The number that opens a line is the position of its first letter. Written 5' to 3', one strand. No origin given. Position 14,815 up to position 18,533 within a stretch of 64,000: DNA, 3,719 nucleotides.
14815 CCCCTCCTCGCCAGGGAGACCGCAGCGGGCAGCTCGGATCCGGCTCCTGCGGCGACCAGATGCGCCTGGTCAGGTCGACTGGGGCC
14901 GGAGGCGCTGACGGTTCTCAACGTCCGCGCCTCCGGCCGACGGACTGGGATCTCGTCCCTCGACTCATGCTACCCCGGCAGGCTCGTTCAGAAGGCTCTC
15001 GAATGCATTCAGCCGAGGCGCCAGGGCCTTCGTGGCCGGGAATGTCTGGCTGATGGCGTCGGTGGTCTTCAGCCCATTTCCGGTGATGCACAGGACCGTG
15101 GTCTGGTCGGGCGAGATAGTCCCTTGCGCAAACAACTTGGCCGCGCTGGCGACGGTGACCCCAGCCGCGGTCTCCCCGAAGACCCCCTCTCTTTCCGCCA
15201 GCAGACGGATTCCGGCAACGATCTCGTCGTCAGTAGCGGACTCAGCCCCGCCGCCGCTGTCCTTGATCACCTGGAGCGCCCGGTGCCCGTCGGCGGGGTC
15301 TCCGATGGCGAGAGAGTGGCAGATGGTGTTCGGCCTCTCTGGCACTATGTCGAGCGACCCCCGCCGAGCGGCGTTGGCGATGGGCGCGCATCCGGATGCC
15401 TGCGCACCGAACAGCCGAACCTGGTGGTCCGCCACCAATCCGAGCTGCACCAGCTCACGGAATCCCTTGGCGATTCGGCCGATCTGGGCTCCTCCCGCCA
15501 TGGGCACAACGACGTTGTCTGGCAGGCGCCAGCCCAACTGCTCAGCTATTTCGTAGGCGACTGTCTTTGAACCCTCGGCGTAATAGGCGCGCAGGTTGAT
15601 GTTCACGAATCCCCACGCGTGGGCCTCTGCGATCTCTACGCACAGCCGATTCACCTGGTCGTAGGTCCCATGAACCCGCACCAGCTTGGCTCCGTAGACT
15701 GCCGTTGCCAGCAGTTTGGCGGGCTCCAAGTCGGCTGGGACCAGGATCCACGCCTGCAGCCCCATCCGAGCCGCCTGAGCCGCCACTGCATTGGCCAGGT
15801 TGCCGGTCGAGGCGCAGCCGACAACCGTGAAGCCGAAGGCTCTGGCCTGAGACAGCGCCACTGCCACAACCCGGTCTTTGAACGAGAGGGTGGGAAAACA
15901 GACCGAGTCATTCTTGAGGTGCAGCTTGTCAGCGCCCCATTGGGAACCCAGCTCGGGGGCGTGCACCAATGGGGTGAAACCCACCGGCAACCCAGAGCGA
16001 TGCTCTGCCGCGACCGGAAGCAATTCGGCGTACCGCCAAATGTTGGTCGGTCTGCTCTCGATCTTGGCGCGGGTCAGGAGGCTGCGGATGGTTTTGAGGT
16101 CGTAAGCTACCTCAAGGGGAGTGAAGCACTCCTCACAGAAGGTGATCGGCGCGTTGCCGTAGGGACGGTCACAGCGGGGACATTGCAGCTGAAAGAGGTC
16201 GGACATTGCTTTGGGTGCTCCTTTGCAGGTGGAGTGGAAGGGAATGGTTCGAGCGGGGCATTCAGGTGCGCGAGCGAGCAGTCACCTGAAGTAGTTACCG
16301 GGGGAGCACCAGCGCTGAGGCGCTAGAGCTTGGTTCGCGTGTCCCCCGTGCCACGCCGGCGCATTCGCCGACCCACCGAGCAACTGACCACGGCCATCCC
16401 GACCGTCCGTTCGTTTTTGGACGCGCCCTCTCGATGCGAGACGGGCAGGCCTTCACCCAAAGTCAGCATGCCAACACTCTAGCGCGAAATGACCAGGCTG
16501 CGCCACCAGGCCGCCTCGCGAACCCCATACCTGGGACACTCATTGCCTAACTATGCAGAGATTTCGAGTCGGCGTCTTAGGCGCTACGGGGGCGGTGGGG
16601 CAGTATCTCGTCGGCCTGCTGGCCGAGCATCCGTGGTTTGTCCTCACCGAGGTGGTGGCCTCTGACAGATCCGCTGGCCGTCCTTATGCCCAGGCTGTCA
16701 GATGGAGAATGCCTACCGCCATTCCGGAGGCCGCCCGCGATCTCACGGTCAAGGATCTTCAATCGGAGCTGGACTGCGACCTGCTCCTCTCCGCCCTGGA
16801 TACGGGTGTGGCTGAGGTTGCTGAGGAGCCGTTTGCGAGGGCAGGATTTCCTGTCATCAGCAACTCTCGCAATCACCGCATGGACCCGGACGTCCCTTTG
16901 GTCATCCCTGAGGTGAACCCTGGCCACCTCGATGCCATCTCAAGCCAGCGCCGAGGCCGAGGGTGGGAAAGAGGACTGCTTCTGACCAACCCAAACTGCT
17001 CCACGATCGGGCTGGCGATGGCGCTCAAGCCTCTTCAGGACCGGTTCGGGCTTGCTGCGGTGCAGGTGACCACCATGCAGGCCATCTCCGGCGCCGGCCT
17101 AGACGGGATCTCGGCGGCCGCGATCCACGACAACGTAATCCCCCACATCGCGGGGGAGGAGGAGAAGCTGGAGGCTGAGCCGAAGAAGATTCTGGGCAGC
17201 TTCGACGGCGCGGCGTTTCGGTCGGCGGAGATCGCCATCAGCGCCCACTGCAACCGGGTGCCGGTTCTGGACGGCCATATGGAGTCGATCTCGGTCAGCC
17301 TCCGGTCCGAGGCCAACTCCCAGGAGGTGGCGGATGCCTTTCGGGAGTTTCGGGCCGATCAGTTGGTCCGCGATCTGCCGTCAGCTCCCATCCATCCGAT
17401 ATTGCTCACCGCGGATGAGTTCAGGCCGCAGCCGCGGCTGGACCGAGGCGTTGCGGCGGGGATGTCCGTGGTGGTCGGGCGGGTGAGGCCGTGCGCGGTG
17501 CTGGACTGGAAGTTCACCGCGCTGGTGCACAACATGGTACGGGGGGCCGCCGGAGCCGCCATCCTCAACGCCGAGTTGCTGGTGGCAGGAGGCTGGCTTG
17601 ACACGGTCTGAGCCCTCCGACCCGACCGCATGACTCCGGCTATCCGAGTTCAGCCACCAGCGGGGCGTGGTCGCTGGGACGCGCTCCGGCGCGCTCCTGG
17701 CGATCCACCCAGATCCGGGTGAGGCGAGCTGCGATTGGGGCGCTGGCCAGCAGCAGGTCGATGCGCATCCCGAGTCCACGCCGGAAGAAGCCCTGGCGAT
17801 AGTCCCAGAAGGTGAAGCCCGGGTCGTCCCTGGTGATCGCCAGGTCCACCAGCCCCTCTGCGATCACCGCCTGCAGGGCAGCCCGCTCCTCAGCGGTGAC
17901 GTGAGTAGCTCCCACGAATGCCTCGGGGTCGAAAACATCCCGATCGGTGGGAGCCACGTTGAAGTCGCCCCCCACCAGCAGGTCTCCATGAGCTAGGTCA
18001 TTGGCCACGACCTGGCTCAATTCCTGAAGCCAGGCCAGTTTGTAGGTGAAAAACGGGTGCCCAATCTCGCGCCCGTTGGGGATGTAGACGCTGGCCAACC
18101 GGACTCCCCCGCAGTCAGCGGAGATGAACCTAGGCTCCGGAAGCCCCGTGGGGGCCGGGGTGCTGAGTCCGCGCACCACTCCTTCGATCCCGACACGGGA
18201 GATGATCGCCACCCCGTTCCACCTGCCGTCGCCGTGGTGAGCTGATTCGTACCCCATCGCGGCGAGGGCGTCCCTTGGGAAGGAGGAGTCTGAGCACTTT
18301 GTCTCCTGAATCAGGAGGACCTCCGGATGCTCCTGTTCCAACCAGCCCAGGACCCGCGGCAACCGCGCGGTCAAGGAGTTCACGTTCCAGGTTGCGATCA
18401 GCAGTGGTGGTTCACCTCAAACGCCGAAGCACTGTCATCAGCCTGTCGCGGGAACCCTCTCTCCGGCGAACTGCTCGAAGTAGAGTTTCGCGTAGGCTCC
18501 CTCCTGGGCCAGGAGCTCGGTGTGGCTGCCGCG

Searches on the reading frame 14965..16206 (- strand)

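Call 80: search_protein_families(library=ncbifam, proteins=[window:14965-16206:-], max_evalue=0.00001)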
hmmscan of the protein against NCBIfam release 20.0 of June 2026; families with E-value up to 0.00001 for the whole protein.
window:14965-16206:- (413 aa): 32 families (the best 25 are shown)
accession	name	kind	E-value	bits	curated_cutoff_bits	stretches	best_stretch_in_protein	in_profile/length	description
NF006050.0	PRK08197.1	equivalog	1.9e-85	287.1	303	1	2-393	4-396/406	threonine synthase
TIGR00260.1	thrC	equivalog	3.3e-78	263.2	167.1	1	56-383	1-340/340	threonine synthase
NF004170.0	PRK05638.1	equivalog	1.5e-59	201.8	421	1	7-382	2-359/442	threonine synthase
NF005035.0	PRK06450.1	equivalog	8.6e-36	123.4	301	1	6-381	3-337/338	threonine synthase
NF004996.0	PRK06381.1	equivalog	8.9e-36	123.5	266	1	76-377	14-317/319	threonine synthase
NF006205.0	PRK08329.1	equivalog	1.5e-35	122.8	358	1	7-381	2-346/347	threonine synthase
TIGR01127.1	ilvA_1Cterm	equivalog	7.8e-23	81.1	378.75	1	78-356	1-266/380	threonine ammonia-lyase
NF005292.0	PRK06815.1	equivalog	4.4e-17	62.1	371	1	75-360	19-292/320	threonine/serine dehydratase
TIGR03844.1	cysteate_syn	equivalog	1.6e-16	60.1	324.9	1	6-382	2-383/398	cysteate synthase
NF006390.0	PRK08639.1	equivalog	2.8e-16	59.5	421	1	77-376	25-312/418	threonine ammonia-lyase IlvA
NF006058.0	PRK08206.1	equivalog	7.1e-16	57.7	276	1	125-349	115-341/402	diaminopropionate ammonia-lyase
NF005600.0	PRK07334.1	equivalog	8.3e-16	57.6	496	1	75-362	26-295/408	threonine ammonia-lyase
NF005680.0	PRK07476.1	equivalog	6.6e-15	54.9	413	1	67-381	13-313/326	hydroxyectoine utilization dehydratase EutB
NF006455.0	PRK08813.1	equivalog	1.3e-14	54.2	489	1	106-289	60-231/374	threonine dehydratase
NF009130.0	PRK12483.1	subfamily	3.1e-14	52.5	801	1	78-371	38-318/521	threonine ammonia-lyase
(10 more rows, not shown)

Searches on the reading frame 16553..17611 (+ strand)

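Call 80: search_protein_families(library=ncbifam, proteins=[window:16553-17611:+], max_evalue=0.00001)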
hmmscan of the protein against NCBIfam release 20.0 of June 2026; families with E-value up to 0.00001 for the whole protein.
window:16553-17611:+ (352 aa): 10 families
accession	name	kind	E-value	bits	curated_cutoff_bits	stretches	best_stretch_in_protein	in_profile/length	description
NF006416.0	PRK08664.1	subfamily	4.1e-138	460.3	232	1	2-349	2-349/350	aspartate-semialdehyde dehydrogenase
TIGR00978.1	asd_EA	equivalog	1.8e-127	425.1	301.2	1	5-343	2-340/342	aspartate-semialdehyde dehydrogenase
NF011456.0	PRK14874.1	equivalog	4.6e-46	157.4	223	2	2-188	3-170/346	aspartate-semialdehyde dehydrogenase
TIGR01296.1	asd_B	equivalog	8.3e-37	127.1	324.2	2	5-187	1-165/339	aspartate-semialdehyde dehydrogenase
NF005229.0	PRK06728.1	equivalog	2.2e-27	95.8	628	1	4-210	6-191/347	aspartate-semialdehyde dehydrogenase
NF005957.0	PRK08040.1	equivalog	7.1e-17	61.9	273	1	5-190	6-173/336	aspartate-semialdehyde dehydrogenase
TIGR01850.1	argC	equivalog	1.4e-16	60.7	233.6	1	5-112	2-105/345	N-acetyl-gamma-glutamyl-phosphate reductase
NF004224.0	PRK05671.1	equivalog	3e-13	50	284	1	2-189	3-171/336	aspartate-semialdehyde dehydrogenase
NF005144.0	PRK06598.1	subfamily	3.1e-06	26.5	198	0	200-277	239-308/369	aspartate-semialdehyde dehydrogenase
TIGR01534.1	GAPDH-I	equivalog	5.9e-06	25.7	367.2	0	143-268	149-270/330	type I glyceraldehyde-3-phosphate dehydrogenase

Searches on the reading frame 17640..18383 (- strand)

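Call 80: search_protein_families(library=ncbifam, proteins=[window:17640-18383:-], max_evalue=0.00001)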
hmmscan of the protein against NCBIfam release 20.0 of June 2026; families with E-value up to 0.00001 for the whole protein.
window:17640-18383:- (247 aa): 4 families
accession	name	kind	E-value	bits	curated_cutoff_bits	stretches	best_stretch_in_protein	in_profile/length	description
TIGR00633.1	xth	equivalog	3.4e-59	200.4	99.05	1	2-246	9-254/255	exodeoxyribonuclease III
TIGR00195.1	exoDNase_III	equivalog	4.5e-52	177.2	182.55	1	1-246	8-254/254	exodeoxyribonuclease III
NF008733.0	PRK11756.1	equivalog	5.6e-34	117.6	280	1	1-246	8-267/269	exodeoxyribonuclease III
NF010489.0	PRK13911.1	equivalog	3.6e-11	43.3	503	1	83-245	88-248/250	exodeoxyribonuclease III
